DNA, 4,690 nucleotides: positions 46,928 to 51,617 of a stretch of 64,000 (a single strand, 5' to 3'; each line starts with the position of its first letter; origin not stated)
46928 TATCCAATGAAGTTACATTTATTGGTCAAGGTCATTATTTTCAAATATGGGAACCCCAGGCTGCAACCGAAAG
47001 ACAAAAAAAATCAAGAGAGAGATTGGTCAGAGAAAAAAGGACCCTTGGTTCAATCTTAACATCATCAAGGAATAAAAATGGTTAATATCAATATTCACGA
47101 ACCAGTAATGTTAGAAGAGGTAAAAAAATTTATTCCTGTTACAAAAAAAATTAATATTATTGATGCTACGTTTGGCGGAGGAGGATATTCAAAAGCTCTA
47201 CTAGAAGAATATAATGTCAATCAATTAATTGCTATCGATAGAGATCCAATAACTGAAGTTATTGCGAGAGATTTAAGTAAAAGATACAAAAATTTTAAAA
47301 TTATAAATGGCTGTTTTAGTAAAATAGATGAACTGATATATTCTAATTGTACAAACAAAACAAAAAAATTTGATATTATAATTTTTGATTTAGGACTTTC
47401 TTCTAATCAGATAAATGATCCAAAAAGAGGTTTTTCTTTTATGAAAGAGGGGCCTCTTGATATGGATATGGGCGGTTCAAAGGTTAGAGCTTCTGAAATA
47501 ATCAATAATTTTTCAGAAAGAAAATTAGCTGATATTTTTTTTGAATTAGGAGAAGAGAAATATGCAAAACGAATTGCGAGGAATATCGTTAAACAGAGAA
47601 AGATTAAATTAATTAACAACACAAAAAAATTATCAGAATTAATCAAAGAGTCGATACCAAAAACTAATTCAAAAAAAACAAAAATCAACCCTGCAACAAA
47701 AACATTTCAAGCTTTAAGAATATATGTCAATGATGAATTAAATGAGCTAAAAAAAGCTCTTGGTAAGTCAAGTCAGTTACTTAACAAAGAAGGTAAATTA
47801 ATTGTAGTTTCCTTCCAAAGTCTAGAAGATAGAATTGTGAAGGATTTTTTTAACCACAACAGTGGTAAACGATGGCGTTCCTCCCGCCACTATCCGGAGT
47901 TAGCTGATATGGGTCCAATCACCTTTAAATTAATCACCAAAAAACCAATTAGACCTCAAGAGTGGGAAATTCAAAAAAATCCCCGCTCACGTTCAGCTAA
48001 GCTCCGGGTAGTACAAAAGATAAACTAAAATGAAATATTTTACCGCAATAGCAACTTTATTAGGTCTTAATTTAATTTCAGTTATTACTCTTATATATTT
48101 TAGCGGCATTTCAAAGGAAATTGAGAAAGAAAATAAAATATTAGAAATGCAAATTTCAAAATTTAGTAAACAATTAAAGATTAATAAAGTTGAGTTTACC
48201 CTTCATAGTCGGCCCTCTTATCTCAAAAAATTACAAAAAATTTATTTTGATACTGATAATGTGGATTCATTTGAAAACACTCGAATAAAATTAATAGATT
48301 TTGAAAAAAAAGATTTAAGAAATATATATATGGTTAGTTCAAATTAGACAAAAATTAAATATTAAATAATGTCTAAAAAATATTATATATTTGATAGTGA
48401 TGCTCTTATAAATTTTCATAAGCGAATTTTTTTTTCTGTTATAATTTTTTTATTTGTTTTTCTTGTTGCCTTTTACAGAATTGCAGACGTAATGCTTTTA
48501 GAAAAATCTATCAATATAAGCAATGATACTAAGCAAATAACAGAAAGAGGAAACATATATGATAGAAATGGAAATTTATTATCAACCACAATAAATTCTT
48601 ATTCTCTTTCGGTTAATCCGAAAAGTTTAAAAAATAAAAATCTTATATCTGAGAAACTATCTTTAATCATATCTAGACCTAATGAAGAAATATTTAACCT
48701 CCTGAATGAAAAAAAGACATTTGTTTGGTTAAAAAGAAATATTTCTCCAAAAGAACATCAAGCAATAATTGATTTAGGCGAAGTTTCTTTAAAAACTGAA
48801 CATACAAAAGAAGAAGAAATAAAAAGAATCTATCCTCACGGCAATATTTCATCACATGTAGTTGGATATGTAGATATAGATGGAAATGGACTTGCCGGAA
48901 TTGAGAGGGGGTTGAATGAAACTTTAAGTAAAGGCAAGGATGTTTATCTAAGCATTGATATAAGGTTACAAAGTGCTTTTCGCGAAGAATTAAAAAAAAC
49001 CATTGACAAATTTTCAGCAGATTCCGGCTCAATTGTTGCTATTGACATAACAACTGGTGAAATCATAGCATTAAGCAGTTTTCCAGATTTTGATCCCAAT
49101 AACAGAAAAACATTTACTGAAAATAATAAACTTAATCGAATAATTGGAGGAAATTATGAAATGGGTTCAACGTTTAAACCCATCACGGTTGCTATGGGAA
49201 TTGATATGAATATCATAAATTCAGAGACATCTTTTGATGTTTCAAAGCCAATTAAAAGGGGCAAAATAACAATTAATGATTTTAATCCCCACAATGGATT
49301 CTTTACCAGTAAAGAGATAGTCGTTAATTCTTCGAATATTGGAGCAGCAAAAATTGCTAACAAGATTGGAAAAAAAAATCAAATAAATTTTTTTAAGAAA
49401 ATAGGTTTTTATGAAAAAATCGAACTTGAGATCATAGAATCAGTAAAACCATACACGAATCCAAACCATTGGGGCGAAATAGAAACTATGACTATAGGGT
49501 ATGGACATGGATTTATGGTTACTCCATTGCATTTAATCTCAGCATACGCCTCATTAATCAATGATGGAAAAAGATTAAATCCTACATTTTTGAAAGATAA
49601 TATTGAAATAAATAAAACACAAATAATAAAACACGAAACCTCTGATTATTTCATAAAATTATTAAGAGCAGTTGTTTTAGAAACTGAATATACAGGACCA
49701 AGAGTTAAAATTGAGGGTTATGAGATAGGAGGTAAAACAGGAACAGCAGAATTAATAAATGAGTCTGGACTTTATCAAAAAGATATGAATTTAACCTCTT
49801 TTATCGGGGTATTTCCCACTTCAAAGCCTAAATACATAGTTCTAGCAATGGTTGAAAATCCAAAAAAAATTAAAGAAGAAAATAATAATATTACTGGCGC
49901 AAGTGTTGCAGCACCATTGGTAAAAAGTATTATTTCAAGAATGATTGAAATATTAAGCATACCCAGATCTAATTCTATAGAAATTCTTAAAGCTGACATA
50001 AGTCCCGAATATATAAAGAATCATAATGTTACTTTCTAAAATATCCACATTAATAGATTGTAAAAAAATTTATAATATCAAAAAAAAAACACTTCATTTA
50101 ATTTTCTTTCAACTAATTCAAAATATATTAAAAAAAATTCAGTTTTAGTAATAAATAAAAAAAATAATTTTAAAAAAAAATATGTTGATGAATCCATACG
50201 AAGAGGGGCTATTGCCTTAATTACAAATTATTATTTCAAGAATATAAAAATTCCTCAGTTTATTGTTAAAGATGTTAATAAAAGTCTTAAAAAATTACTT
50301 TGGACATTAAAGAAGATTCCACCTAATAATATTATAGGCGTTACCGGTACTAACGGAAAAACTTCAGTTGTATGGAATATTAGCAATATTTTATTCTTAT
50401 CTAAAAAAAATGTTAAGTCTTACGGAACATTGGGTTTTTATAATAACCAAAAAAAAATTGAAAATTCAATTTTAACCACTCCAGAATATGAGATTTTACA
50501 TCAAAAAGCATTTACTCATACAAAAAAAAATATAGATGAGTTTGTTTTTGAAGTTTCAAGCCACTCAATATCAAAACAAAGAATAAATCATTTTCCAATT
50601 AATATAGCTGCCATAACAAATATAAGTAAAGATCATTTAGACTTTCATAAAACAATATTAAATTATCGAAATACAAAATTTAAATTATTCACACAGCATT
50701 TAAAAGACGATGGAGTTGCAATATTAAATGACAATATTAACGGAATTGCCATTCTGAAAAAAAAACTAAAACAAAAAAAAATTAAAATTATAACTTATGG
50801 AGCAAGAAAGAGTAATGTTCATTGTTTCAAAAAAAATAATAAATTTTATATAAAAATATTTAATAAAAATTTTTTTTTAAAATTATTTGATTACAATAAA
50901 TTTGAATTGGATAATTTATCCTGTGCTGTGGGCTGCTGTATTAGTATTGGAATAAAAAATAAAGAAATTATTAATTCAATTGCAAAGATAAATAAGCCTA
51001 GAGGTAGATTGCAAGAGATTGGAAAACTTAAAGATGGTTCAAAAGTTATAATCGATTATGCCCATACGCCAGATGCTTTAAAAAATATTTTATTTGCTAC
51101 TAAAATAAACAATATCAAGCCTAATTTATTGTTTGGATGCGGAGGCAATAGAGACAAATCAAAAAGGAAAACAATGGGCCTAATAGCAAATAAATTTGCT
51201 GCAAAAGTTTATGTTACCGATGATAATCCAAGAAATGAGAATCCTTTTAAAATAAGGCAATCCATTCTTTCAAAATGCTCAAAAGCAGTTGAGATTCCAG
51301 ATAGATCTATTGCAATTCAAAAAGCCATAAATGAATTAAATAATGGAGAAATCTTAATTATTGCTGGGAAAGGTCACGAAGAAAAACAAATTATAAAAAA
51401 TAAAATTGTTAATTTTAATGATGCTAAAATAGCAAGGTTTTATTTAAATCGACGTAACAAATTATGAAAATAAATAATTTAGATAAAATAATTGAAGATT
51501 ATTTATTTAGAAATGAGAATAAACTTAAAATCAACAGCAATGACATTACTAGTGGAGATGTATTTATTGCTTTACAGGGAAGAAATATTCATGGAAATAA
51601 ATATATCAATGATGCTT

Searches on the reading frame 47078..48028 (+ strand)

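Call 45: search_protein_families(library=pfam, proteins=[window:47078-48028:+], max_evalue=0.00001)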
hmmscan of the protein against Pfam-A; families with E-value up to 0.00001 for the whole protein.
window:47078-48028:+ (316 aa): 1 family
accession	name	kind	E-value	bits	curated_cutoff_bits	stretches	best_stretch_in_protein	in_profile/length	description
PF01795.25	Methyltransf_5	-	6.7e-97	325.1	27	1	7-315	4-309/309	MraW methylase family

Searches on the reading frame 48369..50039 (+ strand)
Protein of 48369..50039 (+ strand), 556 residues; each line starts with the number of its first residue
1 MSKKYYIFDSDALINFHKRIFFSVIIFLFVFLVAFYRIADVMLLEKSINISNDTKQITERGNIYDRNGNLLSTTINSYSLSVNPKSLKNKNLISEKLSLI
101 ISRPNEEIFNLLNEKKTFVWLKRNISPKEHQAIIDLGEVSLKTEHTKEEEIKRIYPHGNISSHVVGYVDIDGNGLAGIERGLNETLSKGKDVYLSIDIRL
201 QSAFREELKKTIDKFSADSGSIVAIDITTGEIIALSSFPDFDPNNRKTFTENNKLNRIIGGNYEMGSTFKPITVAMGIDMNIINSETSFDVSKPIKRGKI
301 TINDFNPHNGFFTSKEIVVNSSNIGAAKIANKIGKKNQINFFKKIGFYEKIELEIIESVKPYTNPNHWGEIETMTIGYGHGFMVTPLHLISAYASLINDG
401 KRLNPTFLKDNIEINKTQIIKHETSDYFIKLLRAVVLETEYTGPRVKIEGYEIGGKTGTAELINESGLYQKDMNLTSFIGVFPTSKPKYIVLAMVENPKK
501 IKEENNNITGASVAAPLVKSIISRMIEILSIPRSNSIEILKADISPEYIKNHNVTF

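Call 45: search_protein_families(library=pfam, proteins=[window:48369-50039:+], max_evalue=0.00001)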
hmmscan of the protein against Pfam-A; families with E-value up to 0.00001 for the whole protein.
window:48369-50039:+ (556 aa): 2 families
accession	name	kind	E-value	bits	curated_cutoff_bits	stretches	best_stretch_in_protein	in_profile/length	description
PF00905.27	Transpeptidase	-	2.2e-59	201.6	22.1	1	220-522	1-298/299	Penicillin binding protein transpeptidase domain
PF03717.20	PBP_dimer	-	9e-13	49.5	24.4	1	59-169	5-124/180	Penicillin-binding Protein dimerisation domain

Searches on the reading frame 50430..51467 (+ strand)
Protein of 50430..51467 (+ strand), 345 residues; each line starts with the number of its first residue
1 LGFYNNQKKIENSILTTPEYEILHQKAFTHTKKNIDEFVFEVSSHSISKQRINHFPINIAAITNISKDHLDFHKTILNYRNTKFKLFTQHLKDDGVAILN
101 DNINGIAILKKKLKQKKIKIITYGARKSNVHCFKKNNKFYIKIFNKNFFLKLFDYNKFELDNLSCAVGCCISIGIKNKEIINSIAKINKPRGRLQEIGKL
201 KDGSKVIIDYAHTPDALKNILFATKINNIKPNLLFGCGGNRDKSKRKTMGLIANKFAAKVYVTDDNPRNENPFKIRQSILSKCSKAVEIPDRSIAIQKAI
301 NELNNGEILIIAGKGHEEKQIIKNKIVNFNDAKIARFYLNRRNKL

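Call 45: search_protein_families(library=pfam, proteins=[window:50430-51467:+], max_evalue=0.00001)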
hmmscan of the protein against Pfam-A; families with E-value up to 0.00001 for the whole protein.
window:50430-51467:+ (345 aa): 2 families
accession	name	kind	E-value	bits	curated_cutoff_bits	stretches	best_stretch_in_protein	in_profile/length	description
PF08245.18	Mur_ligase_M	-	6.2e-27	95.3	24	1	9-167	31-197/200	Mur ligase middle domain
PF02875.26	Mur_ligase_C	-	2.7e-23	83.6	28.4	1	192-315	1-127/127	Mur ligase, glutamate ligase domain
